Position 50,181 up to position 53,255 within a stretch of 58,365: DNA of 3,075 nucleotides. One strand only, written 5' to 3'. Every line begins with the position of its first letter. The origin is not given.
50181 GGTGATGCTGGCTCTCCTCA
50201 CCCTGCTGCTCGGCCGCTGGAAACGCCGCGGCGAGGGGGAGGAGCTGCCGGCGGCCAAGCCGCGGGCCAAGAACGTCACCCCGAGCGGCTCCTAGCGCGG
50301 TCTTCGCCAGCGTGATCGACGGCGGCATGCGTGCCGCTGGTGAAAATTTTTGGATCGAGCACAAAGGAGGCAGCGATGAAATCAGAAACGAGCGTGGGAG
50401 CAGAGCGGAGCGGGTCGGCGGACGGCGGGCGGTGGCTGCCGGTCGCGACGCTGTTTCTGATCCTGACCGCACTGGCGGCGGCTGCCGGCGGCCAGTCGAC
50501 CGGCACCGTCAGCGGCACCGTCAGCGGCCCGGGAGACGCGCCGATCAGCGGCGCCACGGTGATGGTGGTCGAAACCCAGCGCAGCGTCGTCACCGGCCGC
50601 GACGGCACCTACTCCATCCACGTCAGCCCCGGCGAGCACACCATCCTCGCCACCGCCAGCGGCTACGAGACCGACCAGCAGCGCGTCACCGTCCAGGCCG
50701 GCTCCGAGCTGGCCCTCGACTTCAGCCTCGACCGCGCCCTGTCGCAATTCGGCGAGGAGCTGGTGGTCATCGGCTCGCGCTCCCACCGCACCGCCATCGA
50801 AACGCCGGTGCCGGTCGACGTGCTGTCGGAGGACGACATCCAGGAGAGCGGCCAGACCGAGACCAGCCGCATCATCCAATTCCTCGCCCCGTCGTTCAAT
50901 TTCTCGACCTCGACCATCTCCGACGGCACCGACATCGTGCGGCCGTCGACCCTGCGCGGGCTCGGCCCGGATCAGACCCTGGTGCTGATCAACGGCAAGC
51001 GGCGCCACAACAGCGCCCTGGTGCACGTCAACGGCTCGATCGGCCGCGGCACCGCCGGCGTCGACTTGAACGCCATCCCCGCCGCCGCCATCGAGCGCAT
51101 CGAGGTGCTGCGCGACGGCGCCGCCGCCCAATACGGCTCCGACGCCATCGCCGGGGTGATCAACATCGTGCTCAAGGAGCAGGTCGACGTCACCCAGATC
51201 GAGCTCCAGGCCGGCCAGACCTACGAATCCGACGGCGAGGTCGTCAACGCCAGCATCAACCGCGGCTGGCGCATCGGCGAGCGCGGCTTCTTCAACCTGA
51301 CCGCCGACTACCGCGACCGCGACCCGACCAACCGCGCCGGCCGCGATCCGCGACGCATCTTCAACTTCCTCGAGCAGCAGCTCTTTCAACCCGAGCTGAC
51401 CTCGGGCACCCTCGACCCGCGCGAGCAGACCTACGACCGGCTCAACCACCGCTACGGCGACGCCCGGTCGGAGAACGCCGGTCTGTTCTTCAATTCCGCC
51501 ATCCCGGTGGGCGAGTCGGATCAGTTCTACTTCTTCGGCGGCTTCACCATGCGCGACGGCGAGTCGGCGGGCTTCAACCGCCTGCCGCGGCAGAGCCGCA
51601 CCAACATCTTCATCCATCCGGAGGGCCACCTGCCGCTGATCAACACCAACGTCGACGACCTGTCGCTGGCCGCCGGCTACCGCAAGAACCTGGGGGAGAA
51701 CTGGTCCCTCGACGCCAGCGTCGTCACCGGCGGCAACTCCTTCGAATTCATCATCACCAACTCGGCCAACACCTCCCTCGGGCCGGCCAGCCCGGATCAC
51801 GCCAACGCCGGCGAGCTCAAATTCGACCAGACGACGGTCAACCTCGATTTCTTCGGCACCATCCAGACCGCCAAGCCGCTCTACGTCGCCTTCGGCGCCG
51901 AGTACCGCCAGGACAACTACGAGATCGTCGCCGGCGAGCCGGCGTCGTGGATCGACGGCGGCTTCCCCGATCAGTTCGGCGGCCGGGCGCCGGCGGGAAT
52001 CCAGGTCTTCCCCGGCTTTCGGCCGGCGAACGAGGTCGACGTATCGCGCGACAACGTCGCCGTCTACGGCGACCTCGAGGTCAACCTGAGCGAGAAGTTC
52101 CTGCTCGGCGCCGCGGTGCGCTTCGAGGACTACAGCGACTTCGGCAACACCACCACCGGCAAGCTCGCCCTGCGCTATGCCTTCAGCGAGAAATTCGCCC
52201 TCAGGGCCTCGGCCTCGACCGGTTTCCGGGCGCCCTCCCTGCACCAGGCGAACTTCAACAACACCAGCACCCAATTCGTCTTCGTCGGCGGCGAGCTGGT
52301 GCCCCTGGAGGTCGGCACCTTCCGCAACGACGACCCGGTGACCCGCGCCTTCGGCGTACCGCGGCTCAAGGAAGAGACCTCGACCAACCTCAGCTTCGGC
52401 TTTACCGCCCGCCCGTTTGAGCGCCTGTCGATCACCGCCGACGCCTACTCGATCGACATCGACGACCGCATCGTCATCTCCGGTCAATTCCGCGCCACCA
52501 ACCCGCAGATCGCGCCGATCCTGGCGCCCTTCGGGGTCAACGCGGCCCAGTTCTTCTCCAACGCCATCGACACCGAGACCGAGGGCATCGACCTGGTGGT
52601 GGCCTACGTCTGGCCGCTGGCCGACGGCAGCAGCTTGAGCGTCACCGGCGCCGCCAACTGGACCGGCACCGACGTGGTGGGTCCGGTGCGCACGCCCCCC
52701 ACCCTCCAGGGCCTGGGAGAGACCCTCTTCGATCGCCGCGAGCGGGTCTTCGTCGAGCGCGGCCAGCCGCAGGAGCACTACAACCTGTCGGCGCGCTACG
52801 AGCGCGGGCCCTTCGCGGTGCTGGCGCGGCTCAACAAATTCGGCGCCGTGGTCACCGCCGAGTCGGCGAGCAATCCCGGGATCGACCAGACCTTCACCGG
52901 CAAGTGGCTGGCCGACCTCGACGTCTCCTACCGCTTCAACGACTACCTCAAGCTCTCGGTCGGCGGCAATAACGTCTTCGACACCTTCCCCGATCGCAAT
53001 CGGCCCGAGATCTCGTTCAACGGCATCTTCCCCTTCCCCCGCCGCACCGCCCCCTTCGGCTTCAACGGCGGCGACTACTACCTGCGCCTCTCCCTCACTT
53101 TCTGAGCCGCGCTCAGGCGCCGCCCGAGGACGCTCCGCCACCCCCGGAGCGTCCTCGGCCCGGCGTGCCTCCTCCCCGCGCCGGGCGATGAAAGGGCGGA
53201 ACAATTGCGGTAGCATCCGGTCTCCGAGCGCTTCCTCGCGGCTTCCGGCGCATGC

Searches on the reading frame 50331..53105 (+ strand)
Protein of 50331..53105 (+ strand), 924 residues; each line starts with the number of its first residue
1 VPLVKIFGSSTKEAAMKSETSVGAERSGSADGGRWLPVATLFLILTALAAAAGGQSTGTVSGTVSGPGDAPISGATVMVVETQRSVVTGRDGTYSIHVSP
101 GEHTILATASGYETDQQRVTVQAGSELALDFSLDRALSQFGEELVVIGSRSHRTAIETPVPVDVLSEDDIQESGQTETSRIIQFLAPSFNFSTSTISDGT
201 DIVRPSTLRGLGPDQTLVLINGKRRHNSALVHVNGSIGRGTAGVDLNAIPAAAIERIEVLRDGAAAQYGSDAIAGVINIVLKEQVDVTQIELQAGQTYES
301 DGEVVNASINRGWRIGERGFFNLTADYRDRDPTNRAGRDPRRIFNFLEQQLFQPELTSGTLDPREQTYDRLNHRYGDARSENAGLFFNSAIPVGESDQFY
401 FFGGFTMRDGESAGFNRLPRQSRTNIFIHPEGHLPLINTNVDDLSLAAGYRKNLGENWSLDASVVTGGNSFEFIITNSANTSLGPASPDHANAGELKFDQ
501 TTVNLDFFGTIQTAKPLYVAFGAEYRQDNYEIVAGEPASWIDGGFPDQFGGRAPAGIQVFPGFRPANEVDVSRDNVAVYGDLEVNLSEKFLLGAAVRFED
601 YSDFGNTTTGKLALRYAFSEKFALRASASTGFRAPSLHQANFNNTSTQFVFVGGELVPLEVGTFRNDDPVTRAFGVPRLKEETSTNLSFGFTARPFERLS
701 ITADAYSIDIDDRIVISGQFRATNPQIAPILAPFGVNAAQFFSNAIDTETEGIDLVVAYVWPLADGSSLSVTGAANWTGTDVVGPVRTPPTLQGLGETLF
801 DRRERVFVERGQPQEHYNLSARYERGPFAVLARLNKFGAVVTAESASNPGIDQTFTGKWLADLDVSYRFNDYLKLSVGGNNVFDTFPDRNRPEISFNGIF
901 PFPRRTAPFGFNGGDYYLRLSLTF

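Call 81: search_protein_families(library=pfam, proteins=[window:50331-53105:+], max_evalue=0.00001)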
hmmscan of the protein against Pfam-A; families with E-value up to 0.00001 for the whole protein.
window:50331-53105:+ (924 aa): 4 families
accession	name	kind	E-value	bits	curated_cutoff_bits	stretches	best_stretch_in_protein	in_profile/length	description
PF00593.30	TonB_dep_Rec_b-barrel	-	3.7e-39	136.2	27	1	430-882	46-436/436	TonB dependent receptor-like, beta-barrel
PF07715.20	Plug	-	2.7e-21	76.5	23.9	1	156-276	3-107/107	TonB-dependent Receptor Plug Domain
PF13620.12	CarboxypepD_reg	-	5.1e-17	62.4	32.3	1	59-133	1-81/82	Carboxypeptidase regulatory-like domain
PF13715.12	CarbopepD_reg_2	-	1.3e-13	51.2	32.2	1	60-137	1-80/88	CarboxypepD_reg-like domain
